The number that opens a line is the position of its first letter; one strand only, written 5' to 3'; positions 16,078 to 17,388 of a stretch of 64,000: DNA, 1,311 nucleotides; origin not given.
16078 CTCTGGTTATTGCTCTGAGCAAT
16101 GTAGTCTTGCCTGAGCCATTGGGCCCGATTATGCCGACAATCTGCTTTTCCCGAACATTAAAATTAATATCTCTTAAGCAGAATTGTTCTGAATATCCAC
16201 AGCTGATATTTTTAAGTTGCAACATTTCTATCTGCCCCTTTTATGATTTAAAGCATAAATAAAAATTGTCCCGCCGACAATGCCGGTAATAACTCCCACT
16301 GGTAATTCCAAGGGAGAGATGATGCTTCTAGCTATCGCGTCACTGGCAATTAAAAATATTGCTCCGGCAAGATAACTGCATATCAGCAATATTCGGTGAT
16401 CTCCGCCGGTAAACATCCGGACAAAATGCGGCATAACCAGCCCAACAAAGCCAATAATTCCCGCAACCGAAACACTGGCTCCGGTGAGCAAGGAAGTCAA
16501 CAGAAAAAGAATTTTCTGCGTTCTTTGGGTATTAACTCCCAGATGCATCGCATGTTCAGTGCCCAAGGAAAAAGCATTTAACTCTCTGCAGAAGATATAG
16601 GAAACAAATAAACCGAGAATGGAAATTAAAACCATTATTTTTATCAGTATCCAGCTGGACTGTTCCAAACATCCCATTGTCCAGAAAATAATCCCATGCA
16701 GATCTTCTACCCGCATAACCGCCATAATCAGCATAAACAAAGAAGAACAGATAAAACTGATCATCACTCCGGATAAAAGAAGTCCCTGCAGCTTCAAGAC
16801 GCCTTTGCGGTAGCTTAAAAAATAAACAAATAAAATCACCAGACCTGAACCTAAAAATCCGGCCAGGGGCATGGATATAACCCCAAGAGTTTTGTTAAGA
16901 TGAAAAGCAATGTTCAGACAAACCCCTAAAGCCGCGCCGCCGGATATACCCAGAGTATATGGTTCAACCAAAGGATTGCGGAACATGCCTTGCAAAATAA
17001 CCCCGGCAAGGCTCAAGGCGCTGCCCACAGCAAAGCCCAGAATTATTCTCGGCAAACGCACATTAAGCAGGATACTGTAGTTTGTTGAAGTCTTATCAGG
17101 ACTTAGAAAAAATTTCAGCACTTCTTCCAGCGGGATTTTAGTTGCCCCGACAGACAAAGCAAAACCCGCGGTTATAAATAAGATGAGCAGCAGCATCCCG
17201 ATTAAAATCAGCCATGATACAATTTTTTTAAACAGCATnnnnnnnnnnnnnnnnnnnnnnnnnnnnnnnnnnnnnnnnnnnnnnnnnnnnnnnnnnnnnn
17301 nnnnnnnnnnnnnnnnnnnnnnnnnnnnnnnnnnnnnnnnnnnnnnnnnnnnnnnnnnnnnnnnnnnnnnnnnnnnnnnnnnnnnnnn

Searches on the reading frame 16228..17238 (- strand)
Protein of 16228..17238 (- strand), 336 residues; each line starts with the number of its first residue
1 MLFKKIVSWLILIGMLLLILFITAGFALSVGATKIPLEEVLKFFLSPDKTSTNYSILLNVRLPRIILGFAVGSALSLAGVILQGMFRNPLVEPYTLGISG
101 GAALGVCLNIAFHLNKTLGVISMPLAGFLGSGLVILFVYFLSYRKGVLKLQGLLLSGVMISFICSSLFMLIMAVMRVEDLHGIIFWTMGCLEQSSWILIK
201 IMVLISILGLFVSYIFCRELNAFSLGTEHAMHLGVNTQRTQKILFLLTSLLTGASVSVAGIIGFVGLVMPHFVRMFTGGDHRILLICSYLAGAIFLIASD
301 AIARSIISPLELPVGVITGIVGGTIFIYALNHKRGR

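Call 9: search_protein_families(library=pfam, proteins=[window:16228-17238:-])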
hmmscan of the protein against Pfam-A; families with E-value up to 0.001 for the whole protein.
window:16228-17238:- (336 aa): 2 families
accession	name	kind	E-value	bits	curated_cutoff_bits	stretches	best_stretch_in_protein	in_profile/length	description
PF01032.23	FecCD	-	9.1e-89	298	26.5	1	20-330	2-309/311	FecCD transport family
PF00950.22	ABC-3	-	0.00016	21.7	20.1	1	98-298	38-227/258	ABC 3 transport family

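Call 13: find_encoding_contigs(protein=window:16228-17238:-, flank=10000, max_places=10)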
Protein window:16228-17238:- (336 aa): no gene with exactly this product is on record in the collection.
